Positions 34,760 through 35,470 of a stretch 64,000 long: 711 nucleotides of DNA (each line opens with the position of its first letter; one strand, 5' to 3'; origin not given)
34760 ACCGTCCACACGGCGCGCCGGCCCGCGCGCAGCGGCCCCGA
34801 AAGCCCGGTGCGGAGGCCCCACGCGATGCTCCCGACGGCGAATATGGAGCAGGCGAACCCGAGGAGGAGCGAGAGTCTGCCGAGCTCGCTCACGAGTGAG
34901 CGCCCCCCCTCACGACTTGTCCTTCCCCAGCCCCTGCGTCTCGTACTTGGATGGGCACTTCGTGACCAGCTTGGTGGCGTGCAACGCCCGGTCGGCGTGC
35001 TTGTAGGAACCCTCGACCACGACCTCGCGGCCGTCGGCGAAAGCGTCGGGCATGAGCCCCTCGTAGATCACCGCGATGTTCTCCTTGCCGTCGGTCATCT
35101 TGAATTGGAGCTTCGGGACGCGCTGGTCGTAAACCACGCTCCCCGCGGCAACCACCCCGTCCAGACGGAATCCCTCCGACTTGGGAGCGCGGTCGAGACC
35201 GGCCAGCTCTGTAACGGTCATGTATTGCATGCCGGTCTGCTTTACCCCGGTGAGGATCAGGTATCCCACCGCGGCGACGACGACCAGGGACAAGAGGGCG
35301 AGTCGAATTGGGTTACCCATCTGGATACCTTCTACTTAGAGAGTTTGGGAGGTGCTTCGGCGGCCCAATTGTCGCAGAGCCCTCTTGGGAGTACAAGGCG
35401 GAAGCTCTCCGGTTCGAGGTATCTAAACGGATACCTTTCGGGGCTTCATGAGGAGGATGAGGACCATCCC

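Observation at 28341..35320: System I cytochrome c maturation operon of the Cys-CcmE variant type, with an atypical CcmH and no CcmG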

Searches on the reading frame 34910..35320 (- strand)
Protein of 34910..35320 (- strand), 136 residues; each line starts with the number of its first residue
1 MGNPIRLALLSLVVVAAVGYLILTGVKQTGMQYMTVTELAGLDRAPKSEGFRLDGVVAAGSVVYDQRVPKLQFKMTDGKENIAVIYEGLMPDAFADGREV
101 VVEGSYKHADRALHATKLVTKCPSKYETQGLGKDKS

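Call 5: search_protein_families(library=pfam, proteins=[window:34910-35320:-], max_evalue=0.01)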
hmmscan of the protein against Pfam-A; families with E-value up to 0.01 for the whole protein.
window:34910-35320:- (136 aa): 1 family
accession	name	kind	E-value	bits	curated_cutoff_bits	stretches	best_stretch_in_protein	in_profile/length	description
PF03100.22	CcmE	-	1.7e-25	89.7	24.6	1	33-128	4-98/99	CcmE domain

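Call 6: search_protein_families(library=ncbifam, proteins=[window:34910-35320:-], max_evalue=0.01)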
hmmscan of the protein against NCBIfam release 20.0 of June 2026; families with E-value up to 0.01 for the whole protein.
window:34910-35320:- (136 aa): 8 families
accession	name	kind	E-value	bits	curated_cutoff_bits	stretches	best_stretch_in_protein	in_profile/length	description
NF009727.0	PRK13254.1-1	equivalog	7.4e-21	74.4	126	1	7-130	11-131/144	cytochrome c maturation protein CcmE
NF009729.0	PRK13254.1-3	equivalog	2.6e-20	72.6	171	1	8-126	12-128/155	cytochrome c maturation protein CcmE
NF009731.0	PRK13254.1-5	equivalog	2.6e-18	66.1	152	1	8-126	11-126/155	cytochrome c maturation protein CcmE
NF009638.0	PRK13165.1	equivalog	1e-13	51.1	186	1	12-128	16-136/161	cytochrome c maturation protein CcmE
NF009730.0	PRK13254.1-4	equivalog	4.5e-12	46.2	310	1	12-128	37-149/165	cytochrome c maturation protein CcmE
NF009635.0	PRK13150.1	equivalog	6.8e-11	42.2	264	1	50-126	59-134/159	cytochrome c maturation protein CcmE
NF009728.0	PRK13254.1-2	equivalog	1.1e-09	38.4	221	1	20-109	25-112/153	cytochrome c maturation protein CcmE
NF009637.0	PRK13159.1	equivalog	1.5e-09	38.1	247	1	8-126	10-127/156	cytochrome c maturation protein CcmE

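Call 18: search_solved_structures(query=window:34910-35320:-, max_evalue=0.01, show_alignments=4)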
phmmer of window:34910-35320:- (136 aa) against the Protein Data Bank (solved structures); distinct sequences matched with E-value up to 0.01: 4.
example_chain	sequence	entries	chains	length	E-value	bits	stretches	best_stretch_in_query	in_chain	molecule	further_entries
2kct_A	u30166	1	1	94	5.4e-09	39.5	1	49-126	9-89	Cytochrome c-type biogenesis protein CcmE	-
1sr3_A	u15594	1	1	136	4.7e-08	36.4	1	49-122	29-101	APO-CCME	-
8ce8_E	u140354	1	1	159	5.1e-08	36.3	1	48-121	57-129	Cytochrome c-type biogenesis protein CcmE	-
1j6q_A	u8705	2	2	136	3.7e-06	30.3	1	48-126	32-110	cytochrome c maturation protein E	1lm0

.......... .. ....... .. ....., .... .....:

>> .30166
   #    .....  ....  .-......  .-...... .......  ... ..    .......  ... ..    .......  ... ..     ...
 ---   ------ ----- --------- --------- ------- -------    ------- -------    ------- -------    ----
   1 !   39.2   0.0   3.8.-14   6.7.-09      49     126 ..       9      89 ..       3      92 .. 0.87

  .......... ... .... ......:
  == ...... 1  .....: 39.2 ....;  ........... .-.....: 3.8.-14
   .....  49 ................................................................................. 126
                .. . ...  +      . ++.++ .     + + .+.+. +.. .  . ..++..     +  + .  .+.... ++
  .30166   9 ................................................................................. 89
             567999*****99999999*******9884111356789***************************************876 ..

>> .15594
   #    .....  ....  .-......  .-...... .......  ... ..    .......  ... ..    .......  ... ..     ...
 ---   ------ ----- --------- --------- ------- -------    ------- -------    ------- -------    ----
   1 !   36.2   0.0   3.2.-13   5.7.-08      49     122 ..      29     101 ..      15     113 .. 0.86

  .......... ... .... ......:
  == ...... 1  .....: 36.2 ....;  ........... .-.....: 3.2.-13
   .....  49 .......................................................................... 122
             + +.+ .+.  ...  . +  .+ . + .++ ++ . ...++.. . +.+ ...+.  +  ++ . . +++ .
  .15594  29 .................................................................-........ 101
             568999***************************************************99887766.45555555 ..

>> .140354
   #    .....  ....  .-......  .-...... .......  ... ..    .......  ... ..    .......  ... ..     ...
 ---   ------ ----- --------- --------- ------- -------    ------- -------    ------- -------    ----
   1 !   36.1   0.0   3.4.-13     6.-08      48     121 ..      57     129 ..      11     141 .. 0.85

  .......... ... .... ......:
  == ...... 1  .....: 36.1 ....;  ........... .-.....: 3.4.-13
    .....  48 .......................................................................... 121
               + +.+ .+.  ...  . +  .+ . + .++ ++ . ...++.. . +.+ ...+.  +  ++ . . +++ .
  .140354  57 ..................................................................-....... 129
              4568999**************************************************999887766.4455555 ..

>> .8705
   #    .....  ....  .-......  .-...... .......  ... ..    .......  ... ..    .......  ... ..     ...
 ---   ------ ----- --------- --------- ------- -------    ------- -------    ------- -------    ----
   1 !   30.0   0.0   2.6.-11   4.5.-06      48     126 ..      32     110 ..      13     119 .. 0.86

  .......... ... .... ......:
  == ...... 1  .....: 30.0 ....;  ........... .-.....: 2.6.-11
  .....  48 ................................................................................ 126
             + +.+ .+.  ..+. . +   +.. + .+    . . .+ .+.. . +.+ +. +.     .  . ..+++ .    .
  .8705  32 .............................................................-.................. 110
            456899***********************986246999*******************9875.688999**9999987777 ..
